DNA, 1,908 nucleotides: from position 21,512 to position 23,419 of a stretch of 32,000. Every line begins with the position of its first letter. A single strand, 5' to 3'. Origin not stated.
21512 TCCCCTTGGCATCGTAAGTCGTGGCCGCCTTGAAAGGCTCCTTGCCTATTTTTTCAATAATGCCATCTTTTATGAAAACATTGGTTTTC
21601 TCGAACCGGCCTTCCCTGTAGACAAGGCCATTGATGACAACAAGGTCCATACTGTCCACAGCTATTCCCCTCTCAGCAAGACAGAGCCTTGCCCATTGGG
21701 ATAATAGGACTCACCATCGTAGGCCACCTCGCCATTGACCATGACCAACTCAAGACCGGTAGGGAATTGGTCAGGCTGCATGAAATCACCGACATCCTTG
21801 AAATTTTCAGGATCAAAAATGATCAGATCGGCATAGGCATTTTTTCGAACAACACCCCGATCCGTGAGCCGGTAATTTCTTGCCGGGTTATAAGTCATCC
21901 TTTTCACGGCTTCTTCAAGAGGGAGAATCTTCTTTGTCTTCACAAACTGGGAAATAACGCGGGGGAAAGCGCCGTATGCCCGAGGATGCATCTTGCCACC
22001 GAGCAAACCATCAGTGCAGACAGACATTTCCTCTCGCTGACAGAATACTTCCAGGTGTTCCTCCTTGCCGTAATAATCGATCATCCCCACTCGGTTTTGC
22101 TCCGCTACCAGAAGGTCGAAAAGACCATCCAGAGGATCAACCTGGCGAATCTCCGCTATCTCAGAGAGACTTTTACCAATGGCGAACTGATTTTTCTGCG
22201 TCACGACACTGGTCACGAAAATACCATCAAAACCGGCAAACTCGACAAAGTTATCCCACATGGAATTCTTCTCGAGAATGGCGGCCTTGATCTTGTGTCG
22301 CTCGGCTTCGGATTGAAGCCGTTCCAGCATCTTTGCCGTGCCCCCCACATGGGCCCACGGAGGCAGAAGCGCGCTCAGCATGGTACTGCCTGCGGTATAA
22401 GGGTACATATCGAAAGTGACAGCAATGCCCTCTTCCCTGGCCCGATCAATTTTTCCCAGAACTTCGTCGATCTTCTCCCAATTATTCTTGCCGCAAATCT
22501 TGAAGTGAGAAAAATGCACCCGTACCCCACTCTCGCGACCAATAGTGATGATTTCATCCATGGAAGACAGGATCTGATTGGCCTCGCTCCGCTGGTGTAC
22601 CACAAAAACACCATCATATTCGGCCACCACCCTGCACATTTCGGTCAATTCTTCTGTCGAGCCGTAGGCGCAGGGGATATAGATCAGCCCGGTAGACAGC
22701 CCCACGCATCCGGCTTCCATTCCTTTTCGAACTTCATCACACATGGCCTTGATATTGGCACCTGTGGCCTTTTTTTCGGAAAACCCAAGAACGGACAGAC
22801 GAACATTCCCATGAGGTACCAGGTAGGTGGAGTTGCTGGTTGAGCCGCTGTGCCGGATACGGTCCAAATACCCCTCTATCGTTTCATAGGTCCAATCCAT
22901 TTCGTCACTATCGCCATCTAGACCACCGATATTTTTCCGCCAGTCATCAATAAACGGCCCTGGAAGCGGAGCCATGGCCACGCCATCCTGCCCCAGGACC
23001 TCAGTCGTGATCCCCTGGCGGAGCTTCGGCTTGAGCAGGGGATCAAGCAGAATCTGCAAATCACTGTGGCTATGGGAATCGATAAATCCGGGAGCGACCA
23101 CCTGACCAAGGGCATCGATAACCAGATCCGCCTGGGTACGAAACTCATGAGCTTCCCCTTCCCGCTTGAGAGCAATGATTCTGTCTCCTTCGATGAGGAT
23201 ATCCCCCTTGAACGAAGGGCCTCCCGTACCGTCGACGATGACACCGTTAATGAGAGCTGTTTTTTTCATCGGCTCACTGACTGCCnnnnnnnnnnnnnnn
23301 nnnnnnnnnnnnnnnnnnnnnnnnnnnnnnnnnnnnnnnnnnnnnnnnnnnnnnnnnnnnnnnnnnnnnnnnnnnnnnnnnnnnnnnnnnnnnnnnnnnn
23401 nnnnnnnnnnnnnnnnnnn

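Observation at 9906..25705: Single-strand operon-like cluster that reads as a reductive, anaerobic purine/urate degradation pathway with a non-standard gene set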

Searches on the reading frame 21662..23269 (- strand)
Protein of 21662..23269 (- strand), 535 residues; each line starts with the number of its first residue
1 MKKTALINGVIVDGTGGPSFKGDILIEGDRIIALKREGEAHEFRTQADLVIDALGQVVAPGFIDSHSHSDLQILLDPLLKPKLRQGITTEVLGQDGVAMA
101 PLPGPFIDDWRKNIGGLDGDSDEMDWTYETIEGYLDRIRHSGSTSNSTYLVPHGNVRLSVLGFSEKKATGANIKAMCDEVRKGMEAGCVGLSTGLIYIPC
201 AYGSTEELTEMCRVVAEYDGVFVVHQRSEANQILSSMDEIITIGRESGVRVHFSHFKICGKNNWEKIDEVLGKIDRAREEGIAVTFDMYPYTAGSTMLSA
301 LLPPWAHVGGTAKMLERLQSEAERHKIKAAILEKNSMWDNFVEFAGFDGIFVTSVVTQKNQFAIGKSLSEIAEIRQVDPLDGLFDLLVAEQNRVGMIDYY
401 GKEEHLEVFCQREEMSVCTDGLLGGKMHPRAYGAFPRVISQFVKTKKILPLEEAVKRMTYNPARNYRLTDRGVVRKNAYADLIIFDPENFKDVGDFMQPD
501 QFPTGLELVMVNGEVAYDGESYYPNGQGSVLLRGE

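Call 3: search_protein_families(library=ncbifam, proteins=[window:21662-23269:-])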
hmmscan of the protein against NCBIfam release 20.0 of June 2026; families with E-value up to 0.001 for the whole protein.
window:21662-23269:- (535 aa): 53 families (the best 25 are shown)
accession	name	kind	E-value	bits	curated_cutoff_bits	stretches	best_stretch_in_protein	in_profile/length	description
NF006560.0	PRK09061.1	subfamily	4.1e-49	167.2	340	3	425-516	399-495/517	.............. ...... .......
NF006839.0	PRK09357.1-4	equivalog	1.5e-15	56.7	576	2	8-68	6-61/422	dihydroorotase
NF011990.0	PRK15446.2-6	subfamily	1.8e-13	50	233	2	440-519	316-385/390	alpha-D-ribose 1-methylphosphonate 5-triphosphate diphosphatase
NF006688.0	PRK09236.1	equivalog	2e-12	46.7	535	2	445-519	344-428/444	dihydroorotase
NF006252.0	PRK08393.1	equivalog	5.8e-11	42.1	617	1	7-74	6-68/424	N-ethylammeline chlorohydrolase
NF006844.0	PRK09357.2-5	equivalog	9.8e-11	41.3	701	2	2-68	2-63/422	dihydroorotase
NF006837.0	PRK09357.1-2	equivalog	1.3e-10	40.4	575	1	434-492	331-387/428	dihydroorotase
TIGR01975.1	isoAsp_dipep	equivalog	1.5e-10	40.9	331.25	2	21-68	17-64/389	beta-aspartyl-peptidase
TIGR00857.1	pyrC_multi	subfamily_domain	1.7e-10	40.5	279.05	1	445-490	327-372/412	dihydroorotase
NF006689.0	PRK09237.1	equivalog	3.2e-10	39.1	371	1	7-69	8-66/383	amidohydrolase/deacetylase family metallohydrolase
NF009060.0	PRK12394.1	equivalog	3.5e-10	39.2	442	1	3-69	3-65/381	metallo-dependent hydrolase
NF005791.0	PRK07627.1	equivalog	4.8e-10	38.9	442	1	5-65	4-60/425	dihydroorotase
NF002668.0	PRK02382.1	equivalog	7.9e-10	38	452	1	446-493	331-378/436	dihydroorotase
TIGR02033.1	D-hydantoinase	equivalog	1.7e-09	37.1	393.25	1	8-71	5-62/454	dihydropyrimidinase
NF006843.0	PRK09357.2-4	equivalog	3.3e-09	36.1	786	1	4-69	3-62/431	dihydroorotase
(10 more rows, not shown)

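Call 4: search_protein_families(library=pfam, proteins=[window:21662-23269:-])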
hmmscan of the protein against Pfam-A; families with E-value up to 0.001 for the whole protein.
window:21662-23269:- (535 aa): 2 families
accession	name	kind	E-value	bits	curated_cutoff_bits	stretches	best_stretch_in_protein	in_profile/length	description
PF07969.17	Amidohydro_3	-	3.4e-22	80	29.7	2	50-331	2-280/472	Amidohydrolase family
PF01979.26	Amidohydro_1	-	1.5e-09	38.1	25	1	415-514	245-343/345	Amidohydrolase family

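Call 15: find_encoding_contigs(protein=window:21662-23269:-, flank=10000, max_places=6)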
Protein window:21662-23269:- (535 aa): no gene with exactly this product is on record in the collection.

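Call 18: find_homologous_proteins(query=window:21662-23269:-, max_evalue=1e-20)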
Query window:21662-23269:- (535 aa): 6001 proteins with E <= 1e-20 among 8000 candidates; the best 120 are listed.
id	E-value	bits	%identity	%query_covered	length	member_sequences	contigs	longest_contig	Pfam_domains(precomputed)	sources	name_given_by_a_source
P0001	0.0e+0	1225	100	100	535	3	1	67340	PF07969.18,PF01979.27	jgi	-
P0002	0.0e+0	1079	86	100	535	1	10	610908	PF07969.18,PF01979.27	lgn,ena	-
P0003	9.3e-282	954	77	100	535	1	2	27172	PF07969.18,PF01979.27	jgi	jgi:N-acyl-D-amino-acid deacylase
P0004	2.6e-279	946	76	100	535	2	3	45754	PF07969.18,PF01979.27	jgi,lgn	jgi:N-acyl-D-amino-acid deacylase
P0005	2.5e-272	923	73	100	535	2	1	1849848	PF07969.18,PF01979.27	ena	-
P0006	4.7e-272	922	75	100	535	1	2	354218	PF07969.18,PF01979.27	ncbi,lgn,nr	ncbi:MAG: D-aminoacylase [Spirochaetales bacterium]|nr:D-aminoacylase [Spirochaetales bacterium]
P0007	2.5e-271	919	73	100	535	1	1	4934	PF07969.18,PF01979.27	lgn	-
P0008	1.3e-268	910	73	99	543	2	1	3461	PF07969.18,PF01979.27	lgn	-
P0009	1.0e-222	759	60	100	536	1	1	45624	PF07969.18,PF01979.27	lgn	-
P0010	9.4e-220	749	59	100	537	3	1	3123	PF07969.18,PF01979.27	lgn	-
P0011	1.3e-219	749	60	99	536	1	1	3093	PF07969.18,PF01979.27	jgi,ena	-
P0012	1.0e-216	739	61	98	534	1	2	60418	PF07969.18,PF01979.27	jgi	-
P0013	8.0e-211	720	59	97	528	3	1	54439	PF07969.18,PF01979.27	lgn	-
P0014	2.2e-210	718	57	100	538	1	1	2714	PF07969.18,PF01979.27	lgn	-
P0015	1.9e-209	715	57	99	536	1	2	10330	PF07969.18,PF01979.27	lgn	-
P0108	2.5e-194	665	54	99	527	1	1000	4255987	PF07969.18,PF01979.27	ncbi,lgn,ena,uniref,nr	ncbi:D-aminoacylase [Clostridioides difficile]|uniref:D-aminoacylase n=6 Tax=Clostridioides difficil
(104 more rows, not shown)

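Call 19: find_encoding_contigs(protein=P0108, flank=10000, max_places=1)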
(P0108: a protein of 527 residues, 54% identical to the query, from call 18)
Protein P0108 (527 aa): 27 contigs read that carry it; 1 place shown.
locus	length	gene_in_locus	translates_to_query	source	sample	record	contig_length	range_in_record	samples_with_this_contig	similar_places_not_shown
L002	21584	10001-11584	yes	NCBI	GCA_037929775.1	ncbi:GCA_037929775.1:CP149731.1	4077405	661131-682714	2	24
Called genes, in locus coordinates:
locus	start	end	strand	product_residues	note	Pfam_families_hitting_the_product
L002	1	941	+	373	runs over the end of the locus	PF00248:Aldo_ket_red, PF14697:Fer4_21 (faint), PF13746:Fer4_18 (faint), PF14691:Fer4_20 (faint), PF12838:Fer4_7 (weak), PF13183:Fer4_8 (weak), PF13187:Fer4_9, PF13534:Fer4_17, +1 more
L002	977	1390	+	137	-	PF00376:MerR, PF13411:MerR_1, PF09278:MerR-DNA-bind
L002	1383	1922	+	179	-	PF02525:Flavodoxin_2, PF03358:FMN_red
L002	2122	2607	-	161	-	-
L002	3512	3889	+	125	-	PF01042:Ribonuc_L-PSP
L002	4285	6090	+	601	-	PF00158:Sigma54_activat, PF14532:Sigma54_activ_2, PF00004:AAA (weak), PF07728:AAA_5 (weak), PF25601:AAA_lid_14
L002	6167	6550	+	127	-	PF13563:2_5_RNA_ligase2 (weak)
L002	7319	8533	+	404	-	PF00291:PALP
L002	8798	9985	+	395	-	PF01546:Peptidase_M20, PF07687:M20_dimer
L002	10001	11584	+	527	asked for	PF07969:Amidohydro_3, PF01979:Amidohydro_1, PF07969:Amidohydro_3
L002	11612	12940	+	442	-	PF01979:Amidohydro_1, PF07969:Amidohydro_3 (faint)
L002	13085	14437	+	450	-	PF00860:Xan_ur_permease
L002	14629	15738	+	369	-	PF01180:DHO_dh, PF03060:NMO, PF12797:Fer4_2 (faint), PF13237:Fer4_10 (weak), PF14697:Fer4_21, PF12838:Fer4_7, PF13187:Fer4_9 (weak), PF00037:Fer4, +1 more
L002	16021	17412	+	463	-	PF01979:Amidohydro_1, PF12890:DHOase (weak), PF07969:Amidohydro_3 (weak)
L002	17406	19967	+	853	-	PF00111:Fer2 (weak), PF13085:Fer2_3 (weak), PF01799:Fer2_2, PF01315:Ald_Xan_dh_C, PF02738:MoCoBD_1, PF20256:MoCoBD_2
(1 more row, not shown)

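Call 20: find_encoding_contigs(protein=P0001, flank=10000, max_places=2)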
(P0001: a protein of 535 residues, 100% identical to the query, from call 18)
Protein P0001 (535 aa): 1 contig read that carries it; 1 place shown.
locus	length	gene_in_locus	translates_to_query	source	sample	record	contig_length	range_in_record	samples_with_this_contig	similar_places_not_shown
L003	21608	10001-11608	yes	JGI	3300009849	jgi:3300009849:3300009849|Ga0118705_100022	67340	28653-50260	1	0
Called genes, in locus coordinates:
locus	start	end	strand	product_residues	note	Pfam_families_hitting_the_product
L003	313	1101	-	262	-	PF02634:FdhD-NarQ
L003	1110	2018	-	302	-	PF24859:FdhE_central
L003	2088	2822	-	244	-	PF12838:Fer4_7 (faint), PF13247:Fer4_11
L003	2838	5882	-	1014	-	PF04879:Molybdop_Fe4S4, PF00384:Molybdopterin, PF01568:Molydop_binding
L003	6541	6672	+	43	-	-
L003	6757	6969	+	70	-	PF01161:PBP (weak)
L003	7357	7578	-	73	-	-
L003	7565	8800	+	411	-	PF00291:PALP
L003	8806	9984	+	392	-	PF01546:Peptidase_M20, PF07687:M20_dimer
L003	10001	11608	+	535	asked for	PF07969:Amidohydro_3, PF01979:Amidohydro_1 (weak), PF07969:Amidohydro_3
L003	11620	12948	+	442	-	PF07969:Amidohydro_3 (faint), PF01979:Amidohydro_1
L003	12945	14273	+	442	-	PF07969:Amidohydro_3 (faint), PF01979:Amidohydro_1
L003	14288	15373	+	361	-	PF01180:DHO_dh, PF12797:Fer4_2 (faint), PF12837:Fer4_6, PF13237:Fer4_10, PF00037:Fer4, PF12838:Fer4_7, PF13187:Fer4_9 (weak), PF14697:Fer4_21, +1 more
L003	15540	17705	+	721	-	PF01315:Ald_Xan_dh_C, PF02738:MoCoBD_1, PF20256:MoCoBD_2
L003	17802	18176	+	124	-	PF01799:Fer2_2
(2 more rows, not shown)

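Call 27: find_encoding_contigs(protein=P0006, flank=10000, max_places=1)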
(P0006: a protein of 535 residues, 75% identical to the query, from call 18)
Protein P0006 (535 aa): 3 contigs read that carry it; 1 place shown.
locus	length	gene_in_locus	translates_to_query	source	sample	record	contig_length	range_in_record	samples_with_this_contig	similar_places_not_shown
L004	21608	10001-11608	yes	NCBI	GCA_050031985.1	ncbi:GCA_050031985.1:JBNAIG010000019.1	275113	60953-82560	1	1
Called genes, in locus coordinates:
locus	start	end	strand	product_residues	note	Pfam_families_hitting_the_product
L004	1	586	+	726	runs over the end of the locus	PF04392:ABC_sub_bind, PF00512:HisKA, PF02518:HATPase_c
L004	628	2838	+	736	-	PF00512:HisKA, PF02518:HATPase_c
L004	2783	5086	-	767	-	PF03176:MMPL, PF12349:Sterol-sensing (weak), PF03176:MMPL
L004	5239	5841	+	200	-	PF02245:Pur_DNA_glyco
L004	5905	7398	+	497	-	PF00587:tRNA-synt_2b, PF03129:HGTP_anticodon, PF09180:ProRS-C_1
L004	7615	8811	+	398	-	PF00291:PALP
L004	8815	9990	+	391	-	PF01546:Peptidase_M20, PF07687:M20_dimer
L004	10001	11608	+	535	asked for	PF07969:Amidohydro_3, PF01979:Amidohydro_1 (weak), PF07969:Amidohydro_3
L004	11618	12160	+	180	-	PF01381:HTH_3, PF07883:Cupin_2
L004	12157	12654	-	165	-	PF00710:Asparaginase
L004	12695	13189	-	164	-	-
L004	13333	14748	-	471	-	PF00224:PK, PF02887:PK_C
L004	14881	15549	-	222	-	-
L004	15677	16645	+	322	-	PF01300:Sua5_yciO_yrdC, PF03481:Sua5_C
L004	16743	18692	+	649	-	PF00672:HAMP, PF00015:MCPsignal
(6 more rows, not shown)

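Call 28: find_encoding_contigs(protein=P0002, flank=10000, max_places=1)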
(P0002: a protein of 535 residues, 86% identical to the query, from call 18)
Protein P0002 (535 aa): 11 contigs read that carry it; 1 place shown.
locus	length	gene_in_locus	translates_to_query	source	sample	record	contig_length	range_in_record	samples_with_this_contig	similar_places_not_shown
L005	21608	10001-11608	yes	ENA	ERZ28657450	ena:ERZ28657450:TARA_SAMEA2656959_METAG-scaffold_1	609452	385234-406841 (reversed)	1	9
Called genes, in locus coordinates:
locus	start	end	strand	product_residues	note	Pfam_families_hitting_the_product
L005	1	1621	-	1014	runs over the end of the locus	PF04879:Molybdop_Fe4S4, PF00384:Molybdopterin, PF01568:Molydop_binding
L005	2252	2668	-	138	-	PF02085:Cytochrom_CIII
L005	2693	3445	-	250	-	PF12838:Fer4_7 (faint), PF13247:Fer4_11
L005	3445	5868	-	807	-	PF00384:Molybdopterin, PF01568:Molydop_binding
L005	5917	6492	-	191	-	PF04879:Molybdop_Fe4S4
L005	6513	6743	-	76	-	-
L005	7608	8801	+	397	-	PF00291:PALP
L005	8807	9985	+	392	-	PF01546:Peptidase_M20, PF07687:M20_dimer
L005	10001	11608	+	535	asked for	PF07969:Amidohydro_3, PF01979:Amidohydro_1 (weak), PF07969:Amidohydro_3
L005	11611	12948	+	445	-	PF01979:Amidohydro_1, PF07969:Amidohydro_3 (faint)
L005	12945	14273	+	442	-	PF07969:Amidohydro_3 (faint), PF01979:Amidohydro_1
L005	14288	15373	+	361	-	PF01180:DHO_dh, PF12797:Fer4_2 (faint), PF12837:Fer4_6 (weak), PF13237:Fer4_10, PF00037:Fer4 (weak), PF12838:Fer4_7 (weak), PF13187:Fer4_9 (weak), PF14697:Fer4_21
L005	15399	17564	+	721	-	PF01315:Ald_Xan_dh_C, PF02738:MoCoBD_1, PF20256:MoCoBD_2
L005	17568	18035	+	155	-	PF00111:Fer2 (weak), PF01799:Fer2_2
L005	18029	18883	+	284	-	PF00941:FAD_binding_5, PF03450:CO_deh_flav_C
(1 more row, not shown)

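Call 31: find_related_loci(query=A1, collection=genome_contigs, flank=10000)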
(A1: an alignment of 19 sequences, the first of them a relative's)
Query A1 (535 aa) in genome_contigs; peptide patterns used: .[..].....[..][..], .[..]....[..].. (x = any residue, [..] = any of these).
600 stretches matched a pattern (row limit reached: there are more); 485 encode a relative of the query (tblastn E <= 1e-3); the best 80 are kept; 80 distinct loci.
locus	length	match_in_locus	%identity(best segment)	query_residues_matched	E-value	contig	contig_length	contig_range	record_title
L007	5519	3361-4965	74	1-535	0e+0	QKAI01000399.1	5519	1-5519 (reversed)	MAG: Spirochaetaceae bacterium isolate SZUA-368 scaffold_70286, whole genome shotgun sequence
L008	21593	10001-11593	73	3-533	0e+0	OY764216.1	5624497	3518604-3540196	MAG: Spirochaetia bacterium isolate 151cca69-ec02-4520-8068-0d6d6324a753 genome assembly, chromosome: 1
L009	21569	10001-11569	54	1-527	0e+0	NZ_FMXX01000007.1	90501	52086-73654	Fusobacterium necrophorum strain ATCC 25286, whole genome shotgun sequence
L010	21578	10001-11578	54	3-531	0e+0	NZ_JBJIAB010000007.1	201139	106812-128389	Candidatus Clostridium helianthi isolate WILCCON 0112 NODE_7_length_201139_cov_139.040878, whole genome shotgun sequence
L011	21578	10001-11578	56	3-533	0e+0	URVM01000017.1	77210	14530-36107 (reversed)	uncultured Clostridiales bacterium isolate UMGS1389 genome assembly, contig: NODE_108_length_77210_cov_22.642525, whole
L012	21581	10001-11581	55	3-534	0e+0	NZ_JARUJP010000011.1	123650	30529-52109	Clostridium tanneri strain A1-XYC3 assembly_contig_11, whole genome shotgun sequence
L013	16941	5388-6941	53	1-523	0e+0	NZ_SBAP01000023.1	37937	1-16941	Fusobacterium necrophorum strain KG35 NODE_23_length_37937_cov_56.636869, whole genome shotgun sequence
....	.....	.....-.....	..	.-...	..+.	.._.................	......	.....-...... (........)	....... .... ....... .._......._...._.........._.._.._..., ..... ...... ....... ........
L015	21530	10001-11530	56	3-516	0e+0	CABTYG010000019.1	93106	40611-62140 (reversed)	MAG TPA_asm: uncultured Clostridium sp. isolate MGYG-HGUT-03769 genome assembly, contig: GUT_GENOME243814_19, whole geno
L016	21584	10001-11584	55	3-535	0e+0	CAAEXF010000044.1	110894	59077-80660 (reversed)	MAG TPA_asm: Clostridiaceae bacterium, isolate HGM11636, WGS project CAAEXF010000000 data, contig: SRS000991_6_k119_3449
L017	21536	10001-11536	54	1-518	0e+0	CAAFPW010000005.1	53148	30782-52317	MAG TPA_asm: Fusobacteriaceae bacterium, isolate HGM14323, WGS project CAAFPW010000000 data, contig: SRS259486_23_k73_24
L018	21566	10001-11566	56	8-534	0e+0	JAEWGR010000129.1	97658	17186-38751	MAG: Bacillota bacterium isolate OH_PBlB_39 k127_642658, whole genome shotgun sequence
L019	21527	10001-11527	56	3-516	0e+0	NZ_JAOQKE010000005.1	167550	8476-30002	Muricoprocola aceti strain Sanger_29 .12718_7_94.5, whole genome shotgun sequence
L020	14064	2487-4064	54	3-533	0e+0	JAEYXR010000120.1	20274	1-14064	MAG: Bacillota bacterium isolate OH_CBlB_319 k127_2066760, whole genome shotgun sequence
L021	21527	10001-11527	56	3-516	0e+0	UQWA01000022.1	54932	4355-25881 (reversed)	uncultured Lachnospiraceae bacterium isolate UMGS697 genome assembly, contig: NODE_284_length_54932_cov_376.877799, whol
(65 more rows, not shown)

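Call 44: search_solved_structures(query=window:21662-23269:-, max_evalue=1e-10, show_alignments=1)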
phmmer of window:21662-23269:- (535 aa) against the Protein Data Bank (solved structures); distinct sequences matched with E-value up to 1e-10: 8.
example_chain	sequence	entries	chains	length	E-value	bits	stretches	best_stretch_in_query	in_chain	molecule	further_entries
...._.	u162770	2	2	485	2e-70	241.4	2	8-298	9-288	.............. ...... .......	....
1m7j_A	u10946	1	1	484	4.2e-69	237.1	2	6-299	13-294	D-aminoacylase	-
1rjp_A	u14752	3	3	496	4.7e-69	236.9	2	6-299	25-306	D-aminoacylase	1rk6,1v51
1rjq_A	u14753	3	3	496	2.8e-68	234.3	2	6-299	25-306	D-aminoacylase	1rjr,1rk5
1v4y_A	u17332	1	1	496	1.1e-67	232.3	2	6-299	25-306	D-aminoacylase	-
3gip_A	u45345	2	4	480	1.2e-66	229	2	7-298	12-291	N-acyl-D-glutamate deacylase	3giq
9kb1_A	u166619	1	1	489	2.7e-57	198.1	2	6-298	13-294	PpOngB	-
9kb3_A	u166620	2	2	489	2.6e-56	194.8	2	6-298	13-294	Carbohydrate de-N-acetylated protein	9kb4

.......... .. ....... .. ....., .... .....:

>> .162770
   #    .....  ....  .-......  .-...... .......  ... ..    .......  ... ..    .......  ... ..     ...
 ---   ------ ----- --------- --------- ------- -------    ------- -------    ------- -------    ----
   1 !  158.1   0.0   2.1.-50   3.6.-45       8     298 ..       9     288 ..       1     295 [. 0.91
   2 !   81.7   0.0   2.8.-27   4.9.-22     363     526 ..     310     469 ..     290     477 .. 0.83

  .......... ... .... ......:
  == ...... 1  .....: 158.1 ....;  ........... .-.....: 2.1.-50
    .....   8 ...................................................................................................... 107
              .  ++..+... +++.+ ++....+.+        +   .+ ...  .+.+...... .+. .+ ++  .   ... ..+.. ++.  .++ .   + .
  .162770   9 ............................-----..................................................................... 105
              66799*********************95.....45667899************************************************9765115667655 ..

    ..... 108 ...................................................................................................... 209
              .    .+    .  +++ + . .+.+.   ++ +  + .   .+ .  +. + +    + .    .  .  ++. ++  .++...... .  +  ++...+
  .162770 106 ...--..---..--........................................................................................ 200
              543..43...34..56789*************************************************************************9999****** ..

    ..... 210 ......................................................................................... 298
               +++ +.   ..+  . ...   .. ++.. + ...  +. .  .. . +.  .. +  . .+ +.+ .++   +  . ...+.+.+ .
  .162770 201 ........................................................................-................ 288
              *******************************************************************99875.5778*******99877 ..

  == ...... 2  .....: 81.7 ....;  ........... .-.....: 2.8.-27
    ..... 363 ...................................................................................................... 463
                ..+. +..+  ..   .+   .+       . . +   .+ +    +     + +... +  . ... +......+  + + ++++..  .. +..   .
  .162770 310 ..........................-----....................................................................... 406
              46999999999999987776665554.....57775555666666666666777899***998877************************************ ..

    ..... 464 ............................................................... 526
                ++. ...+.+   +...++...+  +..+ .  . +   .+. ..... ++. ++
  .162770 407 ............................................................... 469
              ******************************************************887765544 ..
